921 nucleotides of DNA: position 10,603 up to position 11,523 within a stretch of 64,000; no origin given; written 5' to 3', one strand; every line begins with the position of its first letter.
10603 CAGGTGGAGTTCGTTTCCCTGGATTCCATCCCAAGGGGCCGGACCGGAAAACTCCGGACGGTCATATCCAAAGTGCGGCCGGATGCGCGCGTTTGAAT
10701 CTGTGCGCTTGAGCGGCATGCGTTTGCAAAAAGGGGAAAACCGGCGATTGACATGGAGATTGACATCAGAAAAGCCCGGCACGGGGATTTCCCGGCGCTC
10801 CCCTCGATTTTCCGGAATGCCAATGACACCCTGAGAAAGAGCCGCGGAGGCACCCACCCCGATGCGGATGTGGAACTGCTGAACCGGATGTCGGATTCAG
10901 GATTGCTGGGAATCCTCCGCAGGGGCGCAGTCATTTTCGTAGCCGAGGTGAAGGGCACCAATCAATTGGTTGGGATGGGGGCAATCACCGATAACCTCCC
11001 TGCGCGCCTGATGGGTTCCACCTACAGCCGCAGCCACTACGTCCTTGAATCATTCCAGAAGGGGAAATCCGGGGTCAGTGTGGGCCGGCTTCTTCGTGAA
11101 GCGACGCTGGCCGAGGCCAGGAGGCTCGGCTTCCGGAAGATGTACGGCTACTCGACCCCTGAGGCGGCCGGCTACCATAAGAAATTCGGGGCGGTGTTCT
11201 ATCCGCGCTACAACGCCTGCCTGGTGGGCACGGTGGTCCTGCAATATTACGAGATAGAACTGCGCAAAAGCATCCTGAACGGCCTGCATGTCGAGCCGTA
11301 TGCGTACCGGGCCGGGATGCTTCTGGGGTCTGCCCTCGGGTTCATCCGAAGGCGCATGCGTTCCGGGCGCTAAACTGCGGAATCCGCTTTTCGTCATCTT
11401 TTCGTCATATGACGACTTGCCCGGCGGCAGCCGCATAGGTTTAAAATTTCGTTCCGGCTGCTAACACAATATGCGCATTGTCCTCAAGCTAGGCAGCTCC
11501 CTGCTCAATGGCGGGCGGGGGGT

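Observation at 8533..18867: Ten-gene co-directional array: phytoene-synthase homolog, three PaaK/F390-synthetase-like ligases, two GNATs and a BKACE enzyme, with proBAC embedded - candidate undescribed biosynthetic operon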

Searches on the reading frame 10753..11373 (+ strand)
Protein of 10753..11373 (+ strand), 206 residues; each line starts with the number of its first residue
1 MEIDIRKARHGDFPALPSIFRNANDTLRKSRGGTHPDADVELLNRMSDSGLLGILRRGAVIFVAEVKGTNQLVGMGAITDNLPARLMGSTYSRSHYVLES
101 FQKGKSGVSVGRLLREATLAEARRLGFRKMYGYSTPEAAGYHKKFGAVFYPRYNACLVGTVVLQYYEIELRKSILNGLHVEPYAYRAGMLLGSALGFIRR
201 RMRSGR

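Call 5: search_protein_families(library=pfam, proteins=[window:10753-11370:+], max_evalue=0.01)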
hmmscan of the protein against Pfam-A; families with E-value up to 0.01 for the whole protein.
window:10753-11370:+ (206 aa): 0 families

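Call 6: search_protein_families(library=ncbifam, proteins=[window:10753-11370:+], max_evalue=0.01)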
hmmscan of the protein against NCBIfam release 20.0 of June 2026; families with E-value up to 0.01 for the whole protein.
window:10753-11370:+ (206 aa): 0 families

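Call 9: find_encoding_contigs(protein=window:10753-11373:+, flank=10000, max_places=6)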
Protein window:10753-11373:+ (206 aa): no gene with exactly this product is on record in the collection.

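Call 10: find_homologous_proteins(query=window:10753-11370:+)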
Query window:10753-11370:+ (206 aa): 22 proteins with E <= 0.001 among 582 candidates.
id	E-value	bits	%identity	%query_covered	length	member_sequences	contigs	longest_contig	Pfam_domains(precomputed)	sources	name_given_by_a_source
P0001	3.1e-120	417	92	100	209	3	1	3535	-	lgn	-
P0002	1.6e-83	297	68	98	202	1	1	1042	-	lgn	-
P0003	1.7e-82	294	68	97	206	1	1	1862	-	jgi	-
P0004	6.5e-80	285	65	90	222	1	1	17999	-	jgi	jgi:hypothetical protein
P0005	1.2e-78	281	65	99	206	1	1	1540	-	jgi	jgi:L-amino acid N-acyltransferase YncA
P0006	2.5e-77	277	62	98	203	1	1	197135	-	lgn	-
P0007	2.8e-77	277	62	96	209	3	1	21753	-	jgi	-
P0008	2.6e-73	264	60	97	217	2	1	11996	-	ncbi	-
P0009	2.3e-72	261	60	96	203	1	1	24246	-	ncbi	ncbi:MAG: hypothetical protein V1861_02880 [Candidatus Micrarchaeota archaeon]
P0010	2.4e-72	261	58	99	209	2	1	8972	-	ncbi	-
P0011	7.0e-53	197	52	97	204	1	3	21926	-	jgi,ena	-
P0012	2.3e-52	196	49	93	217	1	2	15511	-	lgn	-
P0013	1.1e-50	190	53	89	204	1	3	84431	-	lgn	-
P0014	1.2e-48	183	50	90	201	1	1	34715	-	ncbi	ncbi:MAG: GNAT family N-acetyltransferase [Candidatus Micrarchaeota archaeon]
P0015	1.1e-47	180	46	100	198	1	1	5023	PF00583.32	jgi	jgi:GNAT superfamily N-acetyltransferase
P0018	1.4e-43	167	45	97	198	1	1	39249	-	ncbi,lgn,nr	ncbi:MAG TPA: GNAT family N-acetyltransferase [Candidatus Bilamarchaeum sp.]|nr:GNAT family N-acetyl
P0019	4.1e-40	156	44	100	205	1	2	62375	-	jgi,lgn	jgi:hypothetical protein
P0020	1.9e-39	153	43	87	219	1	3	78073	PF00583.32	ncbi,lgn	-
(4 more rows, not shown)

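Call 12: find_encoding_contigs(protein=P0006, flank=10000, max_places=2)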
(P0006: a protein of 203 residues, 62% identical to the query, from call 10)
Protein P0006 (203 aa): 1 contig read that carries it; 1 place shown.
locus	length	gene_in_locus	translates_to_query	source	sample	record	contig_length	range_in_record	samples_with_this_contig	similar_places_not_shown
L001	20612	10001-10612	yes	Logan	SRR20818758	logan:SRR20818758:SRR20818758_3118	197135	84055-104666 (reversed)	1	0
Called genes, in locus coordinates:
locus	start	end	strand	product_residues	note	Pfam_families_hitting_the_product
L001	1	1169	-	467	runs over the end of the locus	PF00990:GGDEF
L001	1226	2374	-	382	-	PF00579:tRNA-synt_1b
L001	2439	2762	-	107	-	-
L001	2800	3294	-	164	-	-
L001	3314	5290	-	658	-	PF12679:ABC2_membrane_2, PF12698:ABC2_membrane_3, PF01061:ABC2_membrane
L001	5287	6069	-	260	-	PF00005:ABC_tran, PF13304:AAA_21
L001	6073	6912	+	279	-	PF01909:NTP_transf_2 (weak)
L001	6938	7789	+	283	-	-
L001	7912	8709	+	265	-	PF00494:SQS_PSY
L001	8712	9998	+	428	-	PF00501:AMP-binding (weak), PF27533:CapK_C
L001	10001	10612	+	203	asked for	-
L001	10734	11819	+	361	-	PF00696:AA_kinase, PF01472:PUA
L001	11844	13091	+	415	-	PF00171:Aldedh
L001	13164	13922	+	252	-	PF01408:GFO_IDH_MocA (faint), PF03446:NAD_binding_2 (weak), PF03807:F420_oxidored, PF14748:P5CR_dimer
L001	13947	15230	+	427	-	PF00501:AMP-binding (weak)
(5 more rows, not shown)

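Call 13: find_encoding_contigs(protein=P0013, flank=10000, max_places=2)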
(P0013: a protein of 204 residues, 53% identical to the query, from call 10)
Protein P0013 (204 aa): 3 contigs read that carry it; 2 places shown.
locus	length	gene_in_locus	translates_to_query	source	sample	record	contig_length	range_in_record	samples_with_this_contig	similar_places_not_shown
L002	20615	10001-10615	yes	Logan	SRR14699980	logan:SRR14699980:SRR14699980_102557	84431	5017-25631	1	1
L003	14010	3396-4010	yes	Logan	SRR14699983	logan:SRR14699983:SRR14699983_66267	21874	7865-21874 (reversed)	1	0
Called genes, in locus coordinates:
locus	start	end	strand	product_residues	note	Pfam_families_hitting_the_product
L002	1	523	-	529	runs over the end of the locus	PF03484:B5, PF17759:tRNA_synthFbeta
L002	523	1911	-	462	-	PF13522:GATase_6, PF13537:GATase_7, PF00156:Pribosyltran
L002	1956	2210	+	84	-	-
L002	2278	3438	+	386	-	PF00108:Thiolase_N, PF00109:ketoacyl-synt (faint), PF22691:Thiolase_C_1, PF02803:Thiolase_C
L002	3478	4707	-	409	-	PF02675:AdoMet_dc, PF17284:Spermine_synt_N, PF01564:Spermine_synth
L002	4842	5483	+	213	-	PF00834:Ribul_P_3_epim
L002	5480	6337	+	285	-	PF13292:DXP_synthase_N, PF00456:Transketolase_N, PF00676:E1_dh (weak)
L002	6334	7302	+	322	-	PF02779:Transket_pyr, PF02780:Transketolase_C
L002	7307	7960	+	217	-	PF00923:TAL_FSA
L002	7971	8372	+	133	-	PF12172:zf-ChsH2, PF01796:OB_ChsH2_C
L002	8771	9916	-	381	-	PF00579:tRNA-synt_1b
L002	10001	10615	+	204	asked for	-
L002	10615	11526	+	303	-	PF05853:BKACE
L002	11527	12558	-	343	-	PF26356:Pelota_N, PF03464:eRF1_2 (faint), PF03465:eRF1_3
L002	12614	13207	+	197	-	PF03692:CxxCxxCC (weak)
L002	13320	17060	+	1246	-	-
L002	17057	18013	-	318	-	PF14520:HHH_5, PF00154:RecA_N, PF08423:Rad51, PF13481:AAA_25 (weak), PF06745:ATPase (faint)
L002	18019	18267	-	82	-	-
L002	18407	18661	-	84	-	-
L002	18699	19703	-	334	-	PF00044:Gp_dh_N, PF02800:Gp_dh_C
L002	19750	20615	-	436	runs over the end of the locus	PF01368:DHH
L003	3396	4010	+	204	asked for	-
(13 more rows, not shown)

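Call 14: find_encoding_contigs(protein=P0020, flank=10000, max_places=2)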
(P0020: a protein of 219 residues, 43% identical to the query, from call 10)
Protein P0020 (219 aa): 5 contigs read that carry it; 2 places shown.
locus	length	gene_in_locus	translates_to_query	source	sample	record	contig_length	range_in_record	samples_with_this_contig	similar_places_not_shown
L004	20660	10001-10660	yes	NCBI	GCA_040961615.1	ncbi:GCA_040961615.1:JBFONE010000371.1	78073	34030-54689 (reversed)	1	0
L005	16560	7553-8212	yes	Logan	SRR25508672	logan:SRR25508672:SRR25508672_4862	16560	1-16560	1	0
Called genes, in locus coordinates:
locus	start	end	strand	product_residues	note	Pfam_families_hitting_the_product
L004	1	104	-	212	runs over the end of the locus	-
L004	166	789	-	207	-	-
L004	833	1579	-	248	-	PF00069:Pkinase, PF07714:PK_Tyr_Ser-Thr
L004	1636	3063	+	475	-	PF13482:RNase_H_2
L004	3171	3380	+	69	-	PF14076:DUF4258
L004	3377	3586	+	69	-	PF10049:DUF2283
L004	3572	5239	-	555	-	PF05226:CHASE2, PF00211:Guanylate_cyc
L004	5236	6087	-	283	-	PF04773:FecR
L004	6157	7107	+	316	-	PF04773:FecR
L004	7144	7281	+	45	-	-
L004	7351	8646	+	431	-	-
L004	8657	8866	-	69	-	PF04070:DUF378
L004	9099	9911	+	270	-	PF02585:PIG-L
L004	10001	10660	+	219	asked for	PF00583:Acetyltransf_1 (faint)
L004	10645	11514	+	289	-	PF05853:BKACE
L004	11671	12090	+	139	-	-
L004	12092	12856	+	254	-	-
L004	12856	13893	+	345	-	PF00589:Phage_integrase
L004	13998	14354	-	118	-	-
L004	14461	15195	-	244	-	PF01978:TrmB, PF01022:HTH_5 (faint)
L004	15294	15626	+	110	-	-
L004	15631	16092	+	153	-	-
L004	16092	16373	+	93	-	PF03819:MazG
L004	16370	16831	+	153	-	-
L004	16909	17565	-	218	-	PF03575:Peptidase_S51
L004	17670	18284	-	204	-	-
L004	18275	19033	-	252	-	PF00239:Resolvase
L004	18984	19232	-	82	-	-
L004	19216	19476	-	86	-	-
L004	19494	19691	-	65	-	PF21983:NikA-like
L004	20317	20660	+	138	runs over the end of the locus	-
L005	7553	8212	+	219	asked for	PF00583:Acetyltransf_1 (faint)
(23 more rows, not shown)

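Call 15: find_encoding_contigs(protein=P0019, flank=10000, max_places=1)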
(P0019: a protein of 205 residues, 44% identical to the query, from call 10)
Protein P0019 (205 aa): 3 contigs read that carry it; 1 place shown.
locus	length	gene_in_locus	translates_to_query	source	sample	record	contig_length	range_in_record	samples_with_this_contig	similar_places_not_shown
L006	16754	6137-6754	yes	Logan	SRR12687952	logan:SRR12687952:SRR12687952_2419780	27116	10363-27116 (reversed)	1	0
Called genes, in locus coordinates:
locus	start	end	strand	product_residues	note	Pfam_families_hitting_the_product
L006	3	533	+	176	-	?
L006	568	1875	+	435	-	PF27533:CapK_C (weak)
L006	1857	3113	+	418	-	PF00501:AMP-binding (weak)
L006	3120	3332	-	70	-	-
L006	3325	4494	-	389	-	PF04230:PS_pyruv_trans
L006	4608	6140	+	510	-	PF01663:Phosphodiest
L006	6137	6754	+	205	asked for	-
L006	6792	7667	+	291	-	PF05853:BKACE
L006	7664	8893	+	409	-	PF00501:AMP-binding (weak)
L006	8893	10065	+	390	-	PF02812:ELFV_dehydrog_N, PF00208:ELFV_dehydrog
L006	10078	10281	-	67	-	-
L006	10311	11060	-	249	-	PF01663:Phosphodiest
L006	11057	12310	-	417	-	PF00009:GTP_EFTU, PF01926:MMR_HSR1 (faint), PF03144:GTP_EFTU_D2 (faint), PF22594:GTP-eEF1A_C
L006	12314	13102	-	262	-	PF01507:PAPS_reduct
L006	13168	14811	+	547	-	PF01943:Polysacc_synt, PF13440:Polysacc_synt_3, PF03023:MurJ, PF01554:MatE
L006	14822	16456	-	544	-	PF01663:Phosphodiest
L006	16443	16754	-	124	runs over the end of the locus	-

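Call 16: find_encoding_contigs(protein=P0018, flank=10000, max_places=1)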
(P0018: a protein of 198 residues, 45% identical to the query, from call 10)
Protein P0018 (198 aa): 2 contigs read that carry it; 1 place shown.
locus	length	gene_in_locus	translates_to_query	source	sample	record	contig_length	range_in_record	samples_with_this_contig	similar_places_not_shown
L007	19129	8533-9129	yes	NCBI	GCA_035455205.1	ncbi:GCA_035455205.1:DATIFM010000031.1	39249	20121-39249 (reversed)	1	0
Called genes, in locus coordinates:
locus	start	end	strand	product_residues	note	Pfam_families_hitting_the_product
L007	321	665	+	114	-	PF07883:Cupin_2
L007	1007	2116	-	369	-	PF00149:Metallophos, PF12850:Metallophos_2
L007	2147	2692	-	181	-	-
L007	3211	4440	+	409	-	PF00501:AMP-binding (weak), PF27533:CapK_C (weak)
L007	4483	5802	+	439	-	PF00291:PALP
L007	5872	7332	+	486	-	-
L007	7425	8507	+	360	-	PF13439:Glyco_transf_4, PF20706:GT4-conflict (weak), PF00534:Glycos_transf_1, PF13692:Glyco_trans_1_4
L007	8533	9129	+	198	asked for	-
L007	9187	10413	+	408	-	-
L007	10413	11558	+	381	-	PF02812:ELFV_dehydrog_N (weak), PF00208:ELFV_dehydrog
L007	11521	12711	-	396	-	PF04230:PS_pyruv_trans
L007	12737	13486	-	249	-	PF01663:Phosphodiest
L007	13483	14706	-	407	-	PF00009:GTP_EFTU, PF01926:MMR_HSR1 (faint), PF03144:GTP_EFTU_D2 (weak), PF22594:GTP-eEF1A_C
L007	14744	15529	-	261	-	PF01507:PAPS_reduct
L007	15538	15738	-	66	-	-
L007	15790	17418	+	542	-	PF01943:Polysacc_synt, PF03023:MurJ, PF13440:Polysacc_synt_3, PF01554:MatE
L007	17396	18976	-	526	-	PF01663:Phosphodiest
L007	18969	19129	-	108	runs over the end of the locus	-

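Call 17: find_encoding_contigs(protein=P0014, flank=10000, max_places=1)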
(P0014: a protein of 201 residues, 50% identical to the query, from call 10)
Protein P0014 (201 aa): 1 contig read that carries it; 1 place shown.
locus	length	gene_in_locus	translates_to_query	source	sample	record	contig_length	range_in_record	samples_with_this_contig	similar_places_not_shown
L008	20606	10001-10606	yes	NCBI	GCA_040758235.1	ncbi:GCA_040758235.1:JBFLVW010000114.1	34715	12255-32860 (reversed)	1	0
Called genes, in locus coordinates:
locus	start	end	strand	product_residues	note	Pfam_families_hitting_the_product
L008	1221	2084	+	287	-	PF01909:NTP_transf_2 (weak), PF18765:Polbeta (weak)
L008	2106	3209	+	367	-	-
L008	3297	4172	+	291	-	PF00494:SQS_PSY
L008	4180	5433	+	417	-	PF00501:AMP-binding (weak), PF27533:CapK_C (weak)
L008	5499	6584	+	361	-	PF00696:AA_kinase, PF01472:PUA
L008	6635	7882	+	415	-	PF00171:Aldedh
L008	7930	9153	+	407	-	-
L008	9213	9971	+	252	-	PF01408:GFO_IDH_MocA (weak), PF02254:TrkA_N (faint), PF03807:F420_oxidored, PF14748:P5CR_dimer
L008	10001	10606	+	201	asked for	-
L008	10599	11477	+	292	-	PF05853:BKACE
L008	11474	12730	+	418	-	-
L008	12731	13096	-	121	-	-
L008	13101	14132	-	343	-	PF26356:Pelota_N, PF03465:eRF1_3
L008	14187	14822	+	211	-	PF03692:CxxCxxCC (weak)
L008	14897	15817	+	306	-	PF00069:Pkinase, PF07714:PK_Tyr_Ser-Thr, PF03109:ABC1 (weak)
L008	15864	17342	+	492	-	PF13200:DUF4015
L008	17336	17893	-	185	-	-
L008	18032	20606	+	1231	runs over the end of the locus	-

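Call 18: find_encoding_contigs(protein=P0009, flank=10000, max_places=1)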
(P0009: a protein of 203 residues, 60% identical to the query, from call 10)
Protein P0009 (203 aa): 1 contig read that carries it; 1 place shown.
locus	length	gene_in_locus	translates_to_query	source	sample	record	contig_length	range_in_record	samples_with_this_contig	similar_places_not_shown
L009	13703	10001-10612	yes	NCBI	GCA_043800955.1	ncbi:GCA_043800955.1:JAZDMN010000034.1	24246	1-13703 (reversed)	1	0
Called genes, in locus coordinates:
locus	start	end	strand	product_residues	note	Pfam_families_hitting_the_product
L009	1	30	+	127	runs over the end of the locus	-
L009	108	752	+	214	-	PF00923:TAL_FSA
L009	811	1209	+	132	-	PF12172:zf-ChsH2 (weak), PF01796:OB_ChsH2_C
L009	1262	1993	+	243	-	-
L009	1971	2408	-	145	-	-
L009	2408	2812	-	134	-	-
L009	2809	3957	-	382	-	PF00579:tRNA-synt_1b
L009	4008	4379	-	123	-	-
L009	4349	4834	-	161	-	-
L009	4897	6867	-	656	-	PF12679:ABC2_membrane_2, PF12698:ABC2_membrane_3, PF01061:ABC2_membrane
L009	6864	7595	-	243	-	PF00005:ABC_tran, PF13304:AAA_21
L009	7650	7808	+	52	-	-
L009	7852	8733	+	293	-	PF00494:SQS_PSY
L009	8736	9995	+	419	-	PF00501:AMP-binding (weak)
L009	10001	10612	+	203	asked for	-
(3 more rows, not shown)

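Call 32: find_related_loci(query=A2, collection=genome_contigs, flank=10000)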
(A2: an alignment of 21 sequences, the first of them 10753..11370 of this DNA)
Query A2 (206 aa) in genome_contigs; peptide patterns used: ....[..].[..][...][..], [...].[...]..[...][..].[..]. (x = any residue, [..] = any of these).
65 stretches matched a pattern; 11 encode a relative of the query (tblastn E <= 1e-3); 11 distinct loci.
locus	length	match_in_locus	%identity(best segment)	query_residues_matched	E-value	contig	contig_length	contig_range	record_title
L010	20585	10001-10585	63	5-199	1e-81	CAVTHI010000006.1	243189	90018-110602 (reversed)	MAG: uncultured archaeon isolate MFD05942.bin.2.360 genome assembly, contig: contig_38316, whole genome shotgun sequence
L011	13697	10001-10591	60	2-198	3e-77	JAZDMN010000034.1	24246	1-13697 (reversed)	MAG: Candidatus Micrarchaeota archaeon isolate MEGAHIT-group-0.655 k141_3547584, whole genome shotgun sequence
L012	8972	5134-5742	58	1-203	1e-76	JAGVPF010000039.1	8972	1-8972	MAG: archaeon isolate DeMMO3_33 c_000000077579, whole genome shotgun sequence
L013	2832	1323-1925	46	1-204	1e-56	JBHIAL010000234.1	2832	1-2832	MAG: bacterium isolate K_2_bin.77 NODE_27468_length_2832_cov_9.216421, whole genome shotgun sequence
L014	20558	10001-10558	49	1-186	3e-53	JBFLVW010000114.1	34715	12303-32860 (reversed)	MAG: Candidatus Micrarchaeota archaeon isolate MAG016 MAG016_114, whole genome shotgun sequence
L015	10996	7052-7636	43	1-193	1e-52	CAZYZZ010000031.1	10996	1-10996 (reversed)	MAG TPA_asm: Candidatus Micrarchaeota archaeon isolate binchicken_co334_56 genome assembly, contig: NODE_10986_length_10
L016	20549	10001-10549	46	1-183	2e-49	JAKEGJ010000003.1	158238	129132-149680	MAG: Candidatus Micrarchaeota archaeon isolate PMV_4.13 PMV_4.13.k101_262471, whole genome shotgun sequence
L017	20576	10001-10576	45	1-191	2e-49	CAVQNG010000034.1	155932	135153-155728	MAG: uncultured Acidobacteriota bacterium isolate MFD03804.bin.1.44 genome assembly, contig: contig_91535, whole genome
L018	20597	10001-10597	41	1-199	5e-46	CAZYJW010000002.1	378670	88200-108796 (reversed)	MAG TPA_asm: Candidatus Micrarchaeota archaeon isolate binchicken_co27_231 genome assembly, contig: NODE_18_length_37867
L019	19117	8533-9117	45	1-199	3e-42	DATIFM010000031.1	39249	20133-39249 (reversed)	MAG TPA_asm: Candidatus Bilamarchaeum sp. isolate SMAG_U16395 k141_133318, whole genome shotgun sequence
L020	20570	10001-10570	48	1-191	1e-54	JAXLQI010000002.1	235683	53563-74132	MAG: Candidatus Micrarchaeia archaeon isolate STL-MIC1 C1.33.fa-2, whole genome shotgun sequence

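Call 38: predict_structure(alignment_id=A2)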
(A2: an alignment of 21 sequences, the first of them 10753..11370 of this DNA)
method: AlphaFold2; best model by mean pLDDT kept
length: 206 residues; sequences in the alignment: 21
mean_pLDDT: 90.5   pTM: 0.84
mean pLDDT of the five models: 90.5, 89.5, 89.3, 89.3, 88.9
residues with pLDDT >= 90: 150; 70-90: 39; 50-70: 17; < 50: 0
segments of 3 or more residues with pLDDT < 50: none
pLDDT, mean of each block of 10 residues (from residue 1): 95 97 93 89 91 92 96 97 94 93 87 97 98 92 96 84 94 95 85 61 63
secondary structure, 60 per line:
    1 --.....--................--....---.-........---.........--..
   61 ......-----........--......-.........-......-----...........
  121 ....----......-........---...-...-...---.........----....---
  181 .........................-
elements in order: E3-7 H10-25 H37-44 H48-56 E59-66 E72-79 H82-87 E89-97 H99-104 H110-124 E129-134 H136-143 E147-149 E155-157 E161-169 H174-177 H181-205

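Call 47: search_protein_families(library=pfam, proteins=[L016:634-1746:-, L016:2916-4775:+, L016:4912-6075:+, L016:14473-15804:+, L016:17272-18912:+, L016:18913-19614:-, L016:19623-20549:+, L018:3551-4957:+, L018:4976-6220:-, L018:15513-17036:-], max_evalue=0.001)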
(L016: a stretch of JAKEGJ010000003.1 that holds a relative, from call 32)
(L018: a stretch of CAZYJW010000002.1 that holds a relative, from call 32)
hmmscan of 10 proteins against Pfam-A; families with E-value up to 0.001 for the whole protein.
L016:634-1746:- (370 aa): 2 families
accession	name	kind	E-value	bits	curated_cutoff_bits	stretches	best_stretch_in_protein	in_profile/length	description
PF00149.33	Metallophos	-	6.5e-15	56.5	21.5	1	1-184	1-190/191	Calcineurin-like phosphoesterase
PF12850.12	Metallophos_2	-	4.3e-12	46.7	27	1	1-206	1-142/154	Calcineurin-like phosphoesterase superfamily domain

L016:2916-4775:+ (619 aa): 0 families

L016:4912-6075:+ (387 aa): 5 families
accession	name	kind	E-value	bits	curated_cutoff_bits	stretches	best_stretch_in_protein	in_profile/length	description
PF00534.26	Glycos_transf_1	-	7.8e-27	94.3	26.4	1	210-361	15-170/172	Glycosyl transferases group 1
PF13692.12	Glyco_trans_1_4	-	4.2e-26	92.3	27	1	212-349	3-142/142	Glycosyl transferases group 1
PF13439.12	Glyco_transf_4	-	6.1e-09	36.6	28.5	1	72-193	52-169/170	Glycosyltransferase Family 4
PF13579.12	Glyco_trans_4_4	-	1.7e-06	28.9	29.7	1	48-189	36-158/158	Glycosyl transferase 4-like domain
PF20706.3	GT4-conflict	-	1.4e-05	24.7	26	1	213-313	200-309/385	Family 4 Glycosyltransferase in conflict systems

L016:14473-15804:+ (443 aa): 1 family
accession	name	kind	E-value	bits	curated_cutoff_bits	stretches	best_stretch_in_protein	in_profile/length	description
PF04230.19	PS_pyruv_trans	-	6.9e-33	115.2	25.3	1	54-368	1-278/280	Polysaccharide pyruvyl transferase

L016:17272-18912:+ (546 aa): 4 families
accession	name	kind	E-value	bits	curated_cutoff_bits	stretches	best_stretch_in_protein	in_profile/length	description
PF01943.22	Polysacc_synt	-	1.6e-19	70.8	28.2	1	19-303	2-273/274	Polysaccharide biosynthesis protein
PF13440.11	Polysacc_synt_3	-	1.9e-19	70.4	23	1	106-350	56-288/293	Polysaccharide biosynthesis protein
PF01554.23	MatE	-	1.8e-10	41.2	24.9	2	252-402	12-160/161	MatE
PF03023.19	MurJ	-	3.3e-07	29.7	27.4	1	103-461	69-433/451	Lipid II flippase MurJ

L016:18913-19614:- (233 aa): 3 families
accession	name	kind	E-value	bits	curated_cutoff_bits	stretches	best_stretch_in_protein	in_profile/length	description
PF00535.33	Glycos_transf_2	-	3.2e-31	109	23.3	1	7-168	1-164/168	Glycosyl transferase family 2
PF13641.12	Glyco_tranf_2_3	-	2e-06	28.4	27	1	6-99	3-100/230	Glycosyltransferase like family 2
PF10111.15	Glyco_tranf_2_2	-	0.0003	20.8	27.3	1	7-102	1-98/276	Glycosyltransferase like family 2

L016:19623-20549:+ (309 aa): 0 families

L018:3551-4957:+ (468 aa): 4 families
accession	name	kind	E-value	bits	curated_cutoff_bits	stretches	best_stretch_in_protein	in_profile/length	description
PF00534.26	Glycos_transf_1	-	3.5e-25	88.9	26.4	1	290-444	15-170/172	Glycosyl transferases group 1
PF13692.12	Glyco_trans_1_4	-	5.3e-24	85.5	27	1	292-432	3-142/142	Glycosyl transferases group 1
PF13439.12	Glyco_transf_4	-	2.5e-13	50.8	28.5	1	117-273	5-169/170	Glycosyltransferase Family 4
PF20706.3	GT4-conflict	-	1e-06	28.5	26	1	260-395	171-308/385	Family 4 Glycosyltransferase in conflict systems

L018:4976-6220:- (414 aa): 6 families
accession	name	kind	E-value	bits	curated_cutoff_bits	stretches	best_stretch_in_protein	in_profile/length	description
PF00534.26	Glycos_transf_1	-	3.4e-29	102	26.4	1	230-390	11-172/172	Glycosyl transferases group 1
PF13692.12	Glyco_trans_1_4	-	4.4e-21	76.1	27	1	237-376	4-142/142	Glycosyl transferases group 1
PF13524.12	Glyco_trans_1_2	-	4.2e-12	46.7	25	1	257-401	7-139/144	Glycosyl transferase-like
PF13439.12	Glyco_transf_4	-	1.3e-06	29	28.5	1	54-225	1-168/170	Glycosyltransferase Family 4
PF20706.3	GT4-conflict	-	0.00027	20.5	26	1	244-399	209-380/385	Family 4 Glycosyltransferase in conflict systems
PF13579.12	Glyco_trans_4_4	-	0.00094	20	29.7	1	69-211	18-145/158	Glycosyl transferase 4-like domain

L018:15513-17036:- (507 aa): 0 families
